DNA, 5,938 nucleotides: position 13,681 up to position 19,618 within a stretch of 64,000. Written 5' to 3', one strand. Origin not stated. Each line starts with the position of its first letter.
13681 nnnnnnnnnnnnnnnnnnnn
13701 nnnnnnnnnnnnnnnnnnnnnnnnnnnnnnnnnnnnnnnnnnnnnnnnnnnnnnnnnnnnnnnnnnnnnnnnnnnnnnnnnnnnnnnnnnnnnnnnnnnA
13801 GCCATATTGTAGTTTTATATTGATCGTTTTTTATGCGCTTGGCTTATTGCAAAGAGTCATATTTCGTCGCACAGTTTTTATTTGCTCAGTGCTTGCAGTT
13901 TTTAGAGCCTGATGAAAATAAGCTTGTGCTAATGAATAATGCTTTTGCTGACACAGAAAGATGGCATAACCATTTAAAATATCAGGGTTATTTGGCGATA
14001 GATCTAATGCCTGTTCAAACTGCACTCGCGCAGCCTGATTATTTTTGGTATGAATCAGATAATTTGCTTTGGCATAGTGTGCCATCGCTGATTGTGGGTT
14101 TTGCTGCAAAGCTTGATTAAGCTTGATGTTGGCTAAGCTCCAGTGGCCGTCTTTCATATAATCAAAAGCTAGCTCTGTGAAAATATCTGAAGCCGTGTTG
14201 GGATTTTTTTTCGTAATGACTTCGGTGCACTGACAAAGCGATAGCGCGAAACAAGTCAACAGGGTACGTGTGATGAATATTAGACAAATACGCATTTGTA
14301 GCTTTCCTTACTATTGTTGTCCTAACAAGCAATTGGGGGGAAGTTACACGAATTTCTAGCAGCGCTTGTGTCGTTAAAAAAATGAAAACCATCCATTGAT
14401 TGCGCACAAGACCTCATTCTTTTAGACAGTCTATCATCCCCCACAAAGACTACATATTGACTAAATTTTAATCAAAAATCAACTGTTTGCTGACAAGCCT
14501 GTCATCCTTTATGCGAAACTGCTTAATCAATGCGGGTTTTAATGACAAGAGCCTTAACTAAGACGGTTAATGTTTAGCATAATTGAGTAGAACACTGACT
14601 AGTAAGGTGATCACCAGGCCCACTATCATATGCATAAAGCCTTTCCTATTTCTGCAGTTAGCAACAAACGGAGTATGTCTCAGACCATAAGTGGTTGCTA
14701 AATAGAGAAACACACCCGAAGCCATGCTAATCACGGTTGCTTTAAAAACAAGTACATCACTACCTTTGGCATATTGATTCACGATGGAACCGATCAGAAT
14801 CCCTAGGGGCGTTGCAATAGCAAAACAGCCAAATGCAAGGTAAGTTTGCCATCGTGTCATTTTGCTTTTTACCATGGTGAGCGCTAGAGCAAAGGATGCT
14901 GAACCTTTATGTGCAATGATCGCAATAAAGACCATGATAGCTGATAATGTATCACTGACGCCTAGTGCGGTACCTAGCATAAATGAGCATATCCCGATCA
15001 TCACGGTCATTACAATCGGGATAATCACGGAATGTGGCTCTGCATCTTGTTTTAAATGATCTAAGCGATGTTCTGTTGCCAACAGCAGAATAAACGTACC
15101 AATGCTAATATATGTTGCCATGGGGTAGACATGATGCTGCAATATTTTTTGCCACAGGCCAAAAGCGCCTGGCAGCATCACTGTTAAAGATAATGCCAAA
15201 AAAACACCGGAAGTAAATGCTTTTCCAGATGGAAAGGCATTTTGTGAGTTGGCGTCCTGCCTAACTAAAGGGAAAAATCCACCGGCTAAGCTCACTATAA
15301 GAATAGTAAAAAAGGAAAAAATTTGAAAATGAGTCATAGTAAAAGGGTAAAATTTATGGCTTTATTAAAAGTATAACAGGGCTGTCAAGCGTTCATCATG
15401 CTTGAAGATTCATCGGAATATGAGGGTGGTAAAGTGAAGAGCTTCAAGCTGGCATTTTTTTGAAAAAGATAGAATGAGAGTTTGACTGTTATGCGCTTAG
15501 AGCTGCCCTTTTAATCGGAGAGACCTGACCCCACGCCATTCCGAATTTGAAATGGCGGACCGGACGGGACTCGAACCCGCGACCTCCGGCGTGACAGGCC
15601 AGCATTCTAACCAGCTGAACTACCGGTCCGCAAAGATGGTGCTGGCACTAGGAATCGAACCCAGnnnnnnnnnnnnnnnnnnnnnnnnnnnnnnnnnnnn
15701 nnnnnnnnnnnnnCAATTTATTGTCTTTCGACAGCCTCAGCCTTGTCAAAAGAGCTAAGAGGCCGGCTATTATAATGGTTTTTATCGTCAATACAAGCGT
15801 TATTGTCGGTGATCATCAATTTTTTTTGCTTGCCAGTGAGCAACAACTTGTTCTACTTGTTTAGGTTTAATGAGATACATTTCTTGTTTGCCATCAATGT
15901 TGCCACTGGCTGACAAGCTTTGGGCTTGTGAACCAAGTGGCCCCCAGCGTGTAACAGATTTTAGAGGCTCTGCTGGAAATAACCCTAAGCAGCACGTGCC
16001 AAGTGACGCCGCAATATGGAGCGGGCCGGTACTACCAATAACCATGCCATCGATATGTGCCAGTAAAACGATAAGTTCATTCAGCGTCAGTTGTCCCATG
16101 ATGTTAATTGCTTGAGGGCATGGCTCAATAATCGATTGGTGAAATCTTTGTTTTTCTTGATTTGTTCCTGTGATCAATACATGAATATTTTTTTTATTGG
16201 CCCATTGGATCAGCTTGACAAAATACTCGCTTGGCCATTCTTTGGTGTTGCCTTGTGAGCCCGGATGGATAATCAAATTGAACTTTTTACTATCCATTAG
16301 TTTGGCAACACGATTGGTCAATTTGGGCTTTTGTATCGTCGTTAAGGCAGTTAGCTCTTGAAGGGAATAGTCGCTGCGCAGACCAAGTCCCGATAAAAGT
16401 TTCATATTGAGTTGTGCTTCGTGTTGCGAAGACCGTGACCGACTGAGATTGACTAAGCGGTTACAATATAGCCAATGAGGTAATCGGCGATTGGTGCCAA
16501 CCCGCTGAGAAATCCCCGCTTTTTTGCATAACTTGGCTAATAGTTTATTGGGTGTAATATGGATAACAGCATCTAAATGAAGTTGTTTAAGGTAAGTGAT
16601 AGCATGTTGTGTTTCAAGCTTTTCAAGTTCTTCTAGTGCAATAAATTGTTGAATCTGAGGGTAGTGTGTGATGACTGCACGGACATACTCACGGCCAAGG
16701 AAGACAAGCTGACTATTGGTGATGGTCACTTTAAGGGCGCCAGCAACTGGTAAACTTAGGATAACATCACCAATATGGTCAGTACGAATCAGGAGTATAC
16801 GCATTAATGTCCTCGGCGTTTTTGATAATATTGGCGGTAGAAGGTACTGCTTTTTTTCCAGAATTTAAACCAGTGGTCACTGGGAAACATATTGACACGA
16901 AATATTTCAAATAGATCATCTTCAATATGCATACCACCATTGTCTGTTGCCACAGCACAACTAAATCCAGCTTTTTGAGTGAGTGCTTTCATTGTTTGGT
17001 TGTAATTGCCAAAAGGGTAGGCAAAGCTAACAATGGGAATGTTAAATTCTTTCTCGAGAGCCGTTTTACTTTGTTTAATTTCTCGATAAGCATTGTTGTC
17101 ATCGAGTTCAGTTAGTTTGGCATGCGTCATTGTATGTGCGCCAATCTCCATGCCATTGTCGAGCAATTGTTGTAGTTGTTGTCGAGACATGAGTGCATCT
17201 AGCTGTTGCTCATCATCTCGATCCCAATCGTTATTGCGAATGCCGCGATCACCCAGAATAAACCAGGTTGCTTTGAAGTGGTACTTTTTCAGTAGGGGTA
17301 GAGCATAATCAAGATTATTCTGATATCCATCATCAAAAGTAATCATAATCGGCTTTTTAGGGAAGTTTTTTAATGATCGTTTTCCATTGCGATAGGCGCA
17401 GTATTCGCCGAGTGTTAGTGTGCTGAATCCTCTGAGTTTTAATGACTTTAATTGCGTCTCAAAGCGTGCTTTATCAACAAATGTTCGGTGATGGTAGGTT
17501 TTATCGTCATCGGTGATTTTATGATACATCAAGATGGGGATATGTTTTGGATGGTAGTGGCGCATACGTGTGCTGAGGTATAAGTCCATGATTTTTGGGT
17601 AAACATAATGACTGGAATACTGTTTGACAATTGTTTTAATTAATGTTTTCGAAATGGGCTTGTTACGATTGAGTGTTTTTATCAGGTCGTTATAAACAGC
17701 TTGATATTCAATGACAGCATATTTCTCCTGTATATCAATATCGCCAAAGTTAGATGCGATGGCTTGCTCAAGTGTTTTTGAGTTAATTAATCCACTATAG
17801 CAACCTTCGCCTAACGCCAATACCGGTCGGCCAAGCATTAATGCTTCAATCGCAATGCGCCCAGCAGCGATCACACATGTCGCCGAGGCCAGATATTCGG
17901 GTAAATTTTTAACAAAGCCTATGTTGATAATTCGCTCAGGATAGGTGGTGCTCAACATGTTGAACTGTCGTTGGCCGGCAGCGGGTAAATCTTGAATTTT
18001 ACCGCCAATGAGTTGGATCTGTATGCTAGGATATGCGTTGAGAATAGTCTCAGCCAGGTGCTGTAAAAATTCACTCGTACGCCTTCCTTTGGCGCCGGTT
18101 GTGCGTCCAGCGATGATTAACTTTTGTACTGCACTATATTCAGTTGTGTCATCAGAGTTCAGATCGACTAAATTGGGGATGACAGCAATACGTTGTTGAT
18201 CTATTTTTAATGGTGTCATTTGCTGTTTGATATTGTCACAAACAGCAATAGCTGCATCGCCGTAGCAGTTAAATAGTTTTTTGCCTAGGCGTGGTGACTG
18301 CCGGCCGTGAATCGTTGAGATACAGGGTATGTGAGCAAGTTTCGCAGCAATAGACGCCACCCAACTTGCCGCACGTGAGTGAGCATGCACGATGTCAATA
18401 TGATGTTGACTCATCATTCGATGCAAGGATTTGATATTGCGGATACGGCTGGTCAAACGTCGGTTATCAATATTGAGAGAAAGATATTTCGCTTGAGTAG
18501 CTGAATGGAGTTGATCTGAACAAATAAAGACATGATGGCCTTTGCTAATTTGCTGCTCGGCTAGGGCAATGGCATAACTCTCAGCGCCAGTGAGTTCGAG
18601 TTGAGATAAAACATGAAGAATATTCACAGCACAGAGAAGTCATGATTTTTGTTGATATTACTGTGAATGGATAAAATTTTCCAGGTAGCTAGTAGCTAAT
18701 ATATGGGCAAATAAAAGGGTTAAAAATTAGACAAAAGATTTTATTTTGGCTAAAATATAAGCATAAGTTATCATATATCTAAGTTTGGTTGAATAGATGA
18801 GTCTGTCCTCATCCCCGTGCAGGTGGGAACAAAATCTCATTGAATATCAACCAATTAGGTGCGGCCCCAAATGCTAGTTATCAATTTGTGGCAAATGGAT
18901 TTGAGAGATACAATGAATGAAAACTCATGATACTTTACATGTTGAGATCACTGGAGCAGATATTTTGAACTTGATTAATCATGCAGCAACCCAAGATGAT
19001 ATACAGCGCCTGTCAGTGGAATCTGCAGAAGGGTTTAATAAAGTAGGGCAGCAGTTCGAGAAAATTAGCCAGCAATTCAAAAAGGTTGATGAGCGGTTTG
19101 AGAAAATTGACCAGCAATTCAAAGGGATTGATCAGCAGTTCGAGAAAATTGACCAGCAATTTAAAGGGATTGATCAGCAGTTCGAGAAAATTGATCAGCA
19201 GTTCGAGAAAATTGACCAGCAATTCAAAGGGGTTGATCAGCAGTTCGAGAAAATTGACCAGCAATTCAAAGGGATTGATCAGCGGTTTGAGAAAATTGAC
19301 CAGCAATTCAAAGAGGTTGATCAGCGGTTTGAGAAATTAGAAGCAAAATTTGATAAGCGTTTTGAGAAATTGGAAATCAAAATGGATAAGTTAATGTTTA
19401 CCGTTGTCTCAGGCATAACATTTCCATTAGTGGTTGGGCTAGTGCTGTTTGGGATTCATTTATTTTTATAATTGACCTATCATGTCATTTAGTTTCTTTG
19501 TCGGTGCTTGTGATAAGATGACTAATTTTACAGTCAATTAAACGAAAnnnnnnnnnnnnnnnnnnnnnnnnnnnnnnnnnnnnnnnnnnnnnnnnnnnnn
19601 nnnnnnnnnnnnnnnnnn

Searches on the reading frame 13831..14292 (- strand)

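Call 21: search_protein_families(library=pfam, proteins=[window:13831-14292:-], max_evalue=0.00001)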
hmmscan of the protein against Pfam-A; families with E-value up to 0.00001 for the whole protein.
window:13831-14292:- (153 aa): 7 families
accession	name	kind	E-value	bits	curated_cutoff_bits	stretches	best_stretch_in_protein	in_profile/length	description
PF07719.23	TPR_2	-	3.1e-14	52.3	27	0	69-102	1-34/34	Tetratricopeptide repeat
PF14559.12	TPR_19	-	1.7e-10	41.5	25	1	82-140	4-63/68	Tetratricopeptide repeat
PF13431.12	TPR_17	-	2.4e-10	40.3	24.4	0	92-123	2-33/34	Tetratricopeptide repeat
PF13432.12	TPR_16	-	2.8e-08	34.5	32.7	1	44-103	6-65/65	Tetratricopeptide repeat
PF13428.12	TPR_14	-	4.1e-08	33.6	23.5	0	71-111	3-43/44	Tetratricopeptide repeat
PF13414.12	TPR_11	-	8.4e-07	29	26.8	0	85-107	10-32/42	TPR repeat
PF13371.12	TPR_9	-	6e-06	26.6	35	0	21-75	16-69/73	Tetratricopeptide repeat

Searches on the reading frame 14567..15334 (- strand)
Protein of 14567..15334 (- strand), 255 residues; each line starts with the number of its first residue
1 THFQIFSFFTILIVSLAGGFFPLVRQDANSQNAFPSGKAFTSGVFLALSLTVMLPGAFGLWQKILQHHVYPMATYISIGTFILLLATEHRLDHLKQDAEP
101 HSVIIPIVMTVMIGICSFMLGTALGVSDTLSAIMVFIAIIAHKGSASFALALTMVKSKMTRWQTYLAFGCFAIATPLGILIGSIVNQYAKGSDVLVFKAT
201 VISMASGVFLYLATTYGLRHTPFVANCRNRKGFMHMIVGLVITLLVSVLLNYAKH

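Call 21: search_protein_families(library=pfam, proteins=[window:14567-15334:-], max_evalue=0.00001)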
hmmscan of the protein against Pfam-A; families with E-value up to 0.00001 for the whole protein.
window:14567-15334:- (255 aa): 1 family
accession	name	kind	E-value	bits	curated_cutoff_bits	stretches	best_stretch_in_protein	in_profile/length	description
PF02535.28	Zip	-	2.7e-23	83.1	35.1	2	105-215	177-288/323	ZIP Zinc transporter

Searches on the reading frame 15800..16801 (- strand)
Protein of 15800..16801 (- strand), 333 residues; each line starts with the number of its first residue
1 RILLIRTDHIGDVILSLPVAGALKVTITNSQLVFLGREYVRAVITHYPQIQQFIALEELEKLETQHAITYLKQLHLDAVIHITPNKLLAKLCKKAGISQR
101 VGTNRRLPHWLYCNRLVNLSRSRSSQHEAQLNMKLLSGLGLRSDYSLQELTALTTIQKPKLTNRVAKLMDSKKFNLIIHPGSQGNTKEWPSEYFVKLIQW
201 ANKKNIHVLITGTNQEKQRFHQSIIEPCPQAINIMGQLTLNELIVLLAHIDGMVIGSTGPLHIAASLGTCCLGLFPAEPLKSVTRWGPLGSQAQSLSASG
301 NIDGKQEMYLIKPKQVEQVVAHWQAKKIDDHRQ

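Call 21: search_protein_families(library=pfam, proteins=[window:15800-16801:-], max_evalue=0.00001)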
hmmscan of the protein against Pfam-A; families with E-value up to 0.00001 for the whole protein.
window:15800-16801:- (333 aa): 1 family
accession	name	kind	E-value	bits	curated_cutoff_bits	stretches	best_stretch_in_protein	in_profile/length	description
PF01075.23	Glyco_transf_9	-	2.9e-24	86.2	22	1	71-298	8-229/247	Glycosyltransferase family 9 (heptosyltransferase)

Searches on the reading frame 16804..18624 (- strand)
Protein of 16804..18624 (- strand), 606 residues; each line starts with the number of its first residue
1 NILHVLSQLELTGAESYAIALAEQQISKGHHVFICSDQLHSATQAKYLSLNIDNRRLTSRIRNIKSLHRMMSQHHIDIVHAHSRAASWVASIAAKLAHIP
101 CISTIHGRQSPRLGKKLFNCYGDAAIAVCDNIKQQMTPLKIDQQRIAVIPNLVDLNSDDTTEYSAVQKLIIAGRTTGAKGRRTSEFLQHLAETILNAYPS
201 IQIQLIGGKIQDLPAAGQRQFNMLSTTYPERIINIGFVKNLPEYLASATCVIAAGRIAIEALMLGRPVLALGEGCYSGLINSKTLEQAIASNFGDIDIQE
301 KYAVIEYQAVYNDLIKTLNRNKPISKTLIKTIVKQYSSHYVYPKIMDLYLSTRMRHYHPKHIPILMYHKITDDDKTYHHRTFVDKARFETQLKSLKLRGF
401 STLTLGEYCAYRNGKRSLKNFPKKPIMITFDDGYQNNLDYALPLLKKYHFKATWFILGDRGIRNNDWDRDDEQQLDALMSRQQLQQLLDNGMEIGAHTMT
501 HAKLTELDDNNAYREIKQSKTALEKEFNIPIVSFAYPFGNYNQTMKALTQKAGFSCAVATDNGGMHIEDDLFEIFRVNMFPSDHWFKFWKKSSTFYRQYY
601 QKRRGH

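Call 21: search_protein_families(library=pfam, proteins=[window:16804-18624:-], max_evalue=0.00001)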
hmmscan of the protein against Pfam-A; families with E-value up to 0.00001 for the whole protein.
window:16804-18624:- (606 aa): 3 families
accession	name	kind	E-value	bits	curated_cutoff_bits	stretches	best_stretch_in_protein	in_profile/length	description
PF01522.26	Polysacc_deac_1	-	8.8e-31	106.9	23.1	1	420-555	3-122/124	Polysaccharide deacetylase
PF13439.12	Glyco_transf_4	-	7.7e-23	81.8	28.5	1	13-156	3-169/170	Glycosyltransferase Family 4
PF13579.12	Glyco_trans_4_4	-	3e-12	47.6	29.7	1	12-151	1-157/158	Glycosyl transferase 4-like domain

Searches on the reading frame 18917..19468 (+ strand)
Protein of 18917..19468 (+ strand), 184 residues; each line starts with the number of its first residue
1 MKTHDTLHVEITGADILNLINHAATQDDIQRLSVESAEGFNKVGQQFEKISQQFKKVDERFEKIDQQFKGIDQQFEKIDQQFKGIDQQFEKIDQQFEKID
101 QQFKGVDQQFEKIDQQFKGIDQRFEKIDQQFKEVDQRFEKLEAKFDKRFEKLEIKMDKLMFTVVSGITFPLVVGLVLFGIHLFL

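Call 21: search_protein_families(library=pfam, proteins=[window:18917-19468:+], max_evalue=0.00001)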
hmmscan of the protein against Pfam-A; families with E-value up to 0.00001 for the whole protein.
window:18917-19468:+ (184 aa): 12 families
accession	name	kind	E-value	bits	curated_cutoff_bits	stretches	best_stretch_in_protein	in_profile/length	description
PF06160.17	EzrA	-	5e-09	35.5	39.6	1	32-159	54-180/557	Septation ring formation regulator, EzrA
PF10498.14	IFT57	-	2e-07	30.7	40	1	45-144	229-325/360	Intra-flagellar transport protein 57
PF06009.19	Laminin_II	-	5.3e-07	30.2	33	0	58-131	9-82/138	Laminin Domain II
PF06419.17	COG6_N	-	6.4e-07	29.9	27.4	0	43-102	31-90/114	Conserved oligomeric complex COG6, N-terminal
PF04513.17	Baculo_PEP_C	-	1.4e-06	28.8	38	0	28-121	3-91/140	Baculovirus polyhedron envelope protein, PEP, C terminus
PF10046.14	BLOC1_2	-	1.5e-06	28.9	33.4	0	78-145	32-95/96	Biogenesis of lysosome-related organelles complex-1 subunit 2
PF24164.1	TMP_N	-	2.1e-06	28.5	27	0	36-72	35-71/82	Tape measure protein N-terminal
PF05911.16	FPP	-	2.2e-06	26.7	40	1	30-154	691-815/871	Filament-like plant protein, long coiled-coil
PF03961.19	FapA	-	4e-06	27.1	31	0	69-163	152-244/272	Flagellar Assembly Protein A beta solenoid domain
PF07889.17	DUF1664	-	6.2e-06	26.7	34.6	0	76-144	48-116/124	Protein of unknown function (DUF1664)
PF04136.21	COG3_N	-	7e-06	26.5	27.9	0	44-101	10-67/147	Conserved oligomeric Golgi complex subunit 3, N-terminal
PF09763.15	Sec3_CC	-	7.9e-06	26.2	27.1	0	27-88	18-78/133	Exocyst complex component Sec3, coiled-coil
